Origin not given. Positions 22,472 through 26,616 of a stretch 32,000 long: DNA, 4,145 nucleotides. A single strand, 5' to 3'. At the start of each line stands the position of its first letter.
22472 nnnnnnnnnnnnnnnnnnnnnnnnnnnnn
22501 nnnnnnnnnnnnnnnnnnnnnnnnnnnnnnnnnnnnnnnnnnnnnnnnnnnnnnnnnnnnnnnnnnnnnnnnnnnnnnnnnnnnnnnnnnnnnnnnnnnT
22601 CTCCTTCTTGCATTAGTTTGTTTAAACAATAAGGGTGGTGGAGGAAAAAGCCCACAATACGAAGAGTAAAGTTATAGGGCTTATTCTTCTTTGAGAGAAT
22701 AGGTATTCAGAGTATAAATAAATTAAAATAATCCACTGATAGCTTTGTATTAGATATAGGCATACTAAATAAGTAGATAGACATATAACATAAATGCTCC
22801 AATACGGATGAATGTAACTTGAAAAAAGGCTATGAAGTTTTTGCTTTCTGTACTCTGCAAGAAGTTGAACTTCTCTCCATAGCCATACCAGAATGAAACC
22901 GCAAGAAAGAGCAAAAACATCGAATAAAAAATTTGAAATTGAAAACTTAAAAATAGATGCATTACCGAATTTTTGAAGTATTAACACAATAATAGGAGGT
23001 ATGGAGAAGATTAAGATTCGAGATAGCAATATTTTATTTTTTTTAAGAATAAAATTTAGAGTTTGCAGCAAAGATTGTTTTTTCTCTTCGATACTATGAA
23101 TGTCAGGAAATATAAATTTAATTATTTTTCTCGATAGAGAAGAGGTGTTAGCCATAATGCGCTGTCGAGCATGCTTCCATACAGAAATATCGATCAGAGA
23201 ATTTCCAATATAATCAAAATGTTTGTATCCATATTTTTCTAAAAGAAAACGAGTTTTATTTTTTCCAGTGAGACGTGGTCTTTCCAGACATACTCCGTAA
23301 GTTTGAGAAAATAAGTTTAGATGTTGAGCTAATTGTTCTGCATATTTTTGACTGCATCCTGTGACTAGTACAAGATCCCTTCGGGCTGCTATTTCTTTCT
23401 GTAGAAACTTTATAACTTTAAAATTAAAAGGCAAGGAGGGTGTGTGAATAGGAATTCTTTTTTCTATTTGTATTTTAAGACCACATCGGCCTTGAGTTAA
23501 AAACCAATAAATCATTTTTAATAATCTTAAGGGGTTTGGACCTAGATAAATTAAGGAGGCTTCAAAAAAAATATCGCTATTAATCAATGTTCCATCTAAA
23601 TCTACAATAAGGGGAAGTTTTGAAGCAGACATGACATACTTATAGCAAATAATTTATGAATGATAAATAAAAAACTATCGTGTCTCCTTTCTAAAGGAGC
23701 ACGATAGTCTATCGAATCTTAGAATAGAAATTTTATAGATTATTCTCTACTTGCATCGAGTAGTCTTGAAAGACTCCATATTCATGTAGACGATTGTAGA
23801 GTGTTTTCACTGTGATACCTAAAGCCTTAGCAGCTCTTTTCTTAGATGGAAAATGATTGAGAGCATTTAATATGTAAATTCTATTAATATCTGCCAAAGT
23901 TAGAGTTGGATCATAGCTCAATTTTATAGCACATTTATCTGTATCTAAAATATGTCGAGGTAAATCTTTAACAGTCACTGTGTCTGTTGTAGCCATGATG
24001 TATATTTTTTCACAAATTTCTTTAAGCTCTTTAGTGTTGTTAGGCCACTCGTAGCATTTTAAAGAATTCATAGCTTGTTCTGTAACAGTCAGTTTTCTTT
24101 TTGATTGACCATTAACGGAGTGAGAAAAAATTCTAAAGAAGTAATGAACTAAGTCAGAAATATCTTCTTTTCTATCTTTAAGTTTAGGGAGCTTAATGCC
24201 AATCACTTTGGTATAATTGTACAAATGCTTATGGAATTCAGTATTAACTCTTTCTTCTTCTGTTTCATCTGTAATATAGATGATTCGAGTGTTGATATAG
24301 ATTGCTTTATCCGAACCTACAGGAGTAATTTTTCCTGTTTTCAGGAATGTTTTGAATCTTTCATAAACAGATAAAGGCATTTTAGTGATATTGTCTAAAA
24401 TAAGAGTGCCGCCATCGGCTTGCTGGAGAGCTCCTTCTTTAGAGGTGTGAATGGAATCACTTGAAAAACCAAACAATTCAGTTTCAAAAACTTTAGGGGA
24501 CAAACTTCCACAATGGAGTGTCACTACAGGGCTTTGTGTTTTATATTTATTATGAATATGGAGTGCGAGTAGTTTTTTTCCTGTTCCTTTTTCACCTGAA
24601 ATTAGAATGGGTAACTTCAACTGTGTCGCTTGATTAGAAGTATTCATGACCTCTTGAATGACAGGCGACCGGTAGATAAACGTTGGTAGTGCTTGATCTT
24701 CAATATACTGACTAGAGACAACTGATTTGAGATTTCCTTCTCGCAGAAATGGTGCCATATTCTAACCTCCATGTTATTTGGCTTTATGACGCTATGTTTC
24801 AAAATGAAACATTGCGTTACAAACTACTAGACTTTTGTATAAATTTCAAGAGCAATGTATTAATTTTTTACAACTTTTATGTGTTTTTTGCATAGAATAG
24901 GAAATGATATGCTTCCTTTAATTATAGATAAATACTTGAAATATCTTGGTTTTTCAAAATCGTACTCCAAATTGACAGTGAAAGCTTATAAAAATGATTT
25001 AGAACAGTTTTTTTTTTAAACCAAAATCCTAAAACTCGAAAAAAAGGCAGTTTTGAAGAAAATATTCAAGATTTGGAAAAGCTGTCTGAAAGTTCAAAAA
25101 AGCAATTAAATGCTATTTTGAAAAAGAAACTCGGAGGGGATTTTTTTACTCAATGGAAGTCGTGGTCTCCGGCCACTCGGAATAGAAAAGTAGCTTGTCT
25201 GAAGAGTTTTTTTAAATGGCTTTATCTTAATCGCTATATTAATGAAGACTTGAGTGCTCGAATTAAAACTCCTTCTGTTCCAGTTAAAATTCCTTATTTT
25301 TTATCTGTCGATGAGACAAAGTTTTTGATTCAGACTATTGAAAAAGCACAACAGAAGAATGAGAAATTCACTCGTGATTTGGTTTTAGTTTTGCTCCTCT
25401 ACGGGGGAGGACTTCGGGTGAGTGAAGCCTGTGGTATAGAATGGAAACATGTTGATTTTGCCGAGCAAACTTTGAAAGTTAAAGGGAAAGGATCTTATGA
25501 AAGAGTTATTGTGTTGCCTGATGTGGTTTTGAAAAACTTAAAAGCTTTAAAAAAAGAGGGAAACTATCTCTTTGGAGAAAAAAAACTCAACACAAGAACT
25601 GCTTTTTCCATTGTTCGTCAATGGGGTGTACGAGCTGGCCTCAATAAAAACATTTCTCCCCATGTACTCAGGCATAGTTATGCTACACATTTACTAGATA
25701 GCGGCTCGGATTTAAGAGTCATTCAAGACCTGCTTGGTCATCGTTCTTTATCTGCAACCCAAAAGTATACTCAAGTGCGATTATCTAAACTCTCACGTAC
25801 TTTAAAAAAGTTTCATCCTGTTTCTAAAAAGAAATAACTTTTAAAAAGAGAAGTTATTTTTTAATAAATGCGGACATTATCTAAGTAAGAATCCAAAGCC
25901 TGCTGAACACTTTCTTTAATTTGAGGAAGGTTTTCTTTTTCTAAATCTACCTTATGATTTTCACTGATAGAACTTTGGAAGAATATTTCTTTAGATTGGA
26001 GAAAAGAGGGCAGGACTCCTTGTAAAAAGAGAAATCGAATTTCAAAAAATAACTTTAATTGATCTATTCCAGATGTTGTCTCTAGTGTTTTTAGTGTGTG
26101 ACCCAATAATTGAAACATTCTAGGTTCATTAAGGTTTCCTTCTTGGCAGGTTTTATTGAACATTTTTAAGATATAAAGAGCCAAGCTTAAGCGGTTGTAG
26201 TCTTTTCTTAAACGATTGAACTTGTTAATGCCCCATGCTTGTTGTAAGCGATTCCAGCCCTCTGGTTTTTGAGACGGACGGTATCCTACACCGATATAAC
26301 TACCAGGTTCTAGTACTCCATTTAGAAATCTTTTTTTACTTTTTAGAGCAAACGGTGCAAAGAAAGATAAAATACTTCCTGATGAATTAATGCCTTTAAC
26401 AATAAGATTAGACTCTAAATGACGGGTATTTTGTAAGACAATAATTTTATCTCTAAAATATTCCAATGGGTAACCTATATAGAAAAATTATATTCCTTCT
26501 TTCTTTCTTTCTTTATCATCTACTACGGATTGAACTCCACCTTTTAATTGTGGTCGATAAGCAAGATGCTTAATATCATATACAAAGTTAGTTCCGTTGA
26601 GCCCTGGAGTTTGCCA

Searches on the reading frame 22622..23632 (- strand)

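Call 70: search_protein_families(library=pfam, proteins=[window:22622-23632:-], max_evalue=0.01)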
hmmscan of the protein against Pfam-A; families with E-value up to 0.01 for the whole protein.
window:22622-23632:- (336 aa): 2 families
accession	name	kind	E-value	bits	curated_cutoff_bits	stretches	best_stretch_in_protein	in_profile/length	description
PF12710.13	HAD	-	7.1e-05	23.8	27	0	72-147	89-183/189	haloacid dehalogenase-like hydrolase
PF03031.24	NIF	-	0.0094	16.1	21.8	0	8-122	3-91/160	NLI interacting factor-like phosphatase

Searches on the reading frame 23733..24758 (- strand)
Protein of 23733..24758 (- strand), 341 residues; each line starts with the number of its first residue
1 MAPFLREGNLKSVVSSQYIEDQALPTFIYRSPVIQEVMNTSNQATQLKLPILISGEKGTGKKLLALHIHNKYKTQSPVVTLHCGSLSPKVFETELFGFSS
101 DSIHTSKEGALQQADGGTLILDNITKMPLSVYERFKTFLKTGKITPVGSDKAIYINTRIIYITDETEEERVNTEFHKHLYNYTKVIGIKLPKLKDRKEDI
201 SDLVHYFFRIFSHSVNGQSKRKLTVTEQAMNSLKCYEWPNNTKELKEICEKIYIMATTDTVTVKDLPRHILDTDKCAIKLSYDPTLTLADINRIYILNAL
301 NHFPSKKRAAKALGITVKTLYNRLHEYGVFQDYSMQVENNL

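Call 5: search_protein_families(library=pfam, proteins=[window:23733-24758:-], max_evalue=0.1)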
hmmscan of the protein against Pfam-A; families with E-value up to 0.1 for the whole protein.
window:23733-24758:- (341 aa): 12 families
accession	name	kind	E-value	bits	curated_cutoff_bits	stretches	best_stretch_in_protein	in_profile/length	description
PF00158.32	Sigma54_activat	-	6.3e-34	117.5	20.2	1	28-188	2-167/168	Sigma-54 interaction domain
PF25601.1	AAA_lid_14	-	2e-17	63.2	27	1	194-274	1-78/87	AAA+ ATPase lid domain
PF14532.12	Sigma54_activ_2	-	1.3e-10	42.1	25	1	30-193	3-138/138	Sigma-54 interaction domain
PF02954.25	HTH_8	-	2.1e-08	34.2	22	1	287-327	1-42/42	Bacterial regulatory protein, Fis family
PF18024.7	HTH_50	-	3.4e-07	30.3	27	1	288-329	8-49/50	Helix-turn-helix domain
PF07728.20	AAA_5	-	0.00023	21.6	22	1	51-156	2-107/139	AAA domain (dynein-related subfamily)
PF13654.12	AAA_32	-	0.0068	16.8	21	1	103-148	33-79/133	LonB-like, AAA domain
PF13556.12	HTH_30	-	0.01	16.1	27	1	300-325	9-34/59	PucR C-terminal helix-turn-helix domain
PF07453.19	NUMOD1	-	0.011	16.4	22.8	1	299-321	12-34/37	NUMOD1 domain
PF00004.35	AAA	-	0.019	15.9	21.2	1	51-127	1-69/131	ATPase family associated with various cellular activities (AAA)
PF13191.12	AAA_16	-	0.03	15.3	32.6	1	27-109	2-92/167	AAA ATPase domain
PF13401.12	AAA_22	-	0.039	14.7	27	0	49-100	6-59/130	AAA domain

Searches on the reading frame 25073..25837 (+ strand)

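Call 70: search_protein_families(library=pfam, proteins=[window:25073-25837:+], max_evalue=0.01)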
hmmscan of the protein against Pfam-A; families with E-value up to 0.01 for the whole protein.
window:25073-25837:+ (254 aa): 1 family
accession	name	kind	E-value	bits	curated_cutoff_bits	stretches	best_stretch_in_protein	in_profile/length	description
PF00589.27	Phage_integrase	-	1.8e-38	132.4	27.1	1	77-236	3-169/172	Phage integrase family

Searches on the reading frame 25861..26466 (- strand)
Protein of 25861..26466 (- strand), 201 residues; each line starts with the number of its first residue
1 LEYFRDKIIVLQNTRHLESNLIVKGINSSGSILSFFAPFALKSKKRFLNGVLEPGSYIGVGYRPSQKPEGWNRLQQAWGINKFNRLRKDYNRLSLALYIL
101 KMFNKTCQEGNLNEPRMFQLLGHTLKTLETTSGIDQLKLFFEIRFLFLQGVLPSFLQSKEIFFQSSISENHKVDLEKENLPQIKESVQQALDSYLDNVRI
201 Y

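Call 70: search_protein_families(library=pfam, proteins=[window:25861-26466:-], max_evalue=0.01)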
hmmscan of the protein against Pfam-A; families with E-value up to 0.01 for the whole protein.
window:25861-26466:- (201 aa): 2 families
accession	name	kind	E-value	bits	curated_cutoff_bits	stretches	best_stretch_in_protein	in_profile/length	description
PF02565.21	RecO_C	-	1.8e-09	38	22.1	1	87-155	1-68/157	Recombination protein O C terminal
PF11967.14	RecO_N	-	1.7e-06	28.4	27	1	1-80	1-77/80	Recombination protein O N terminal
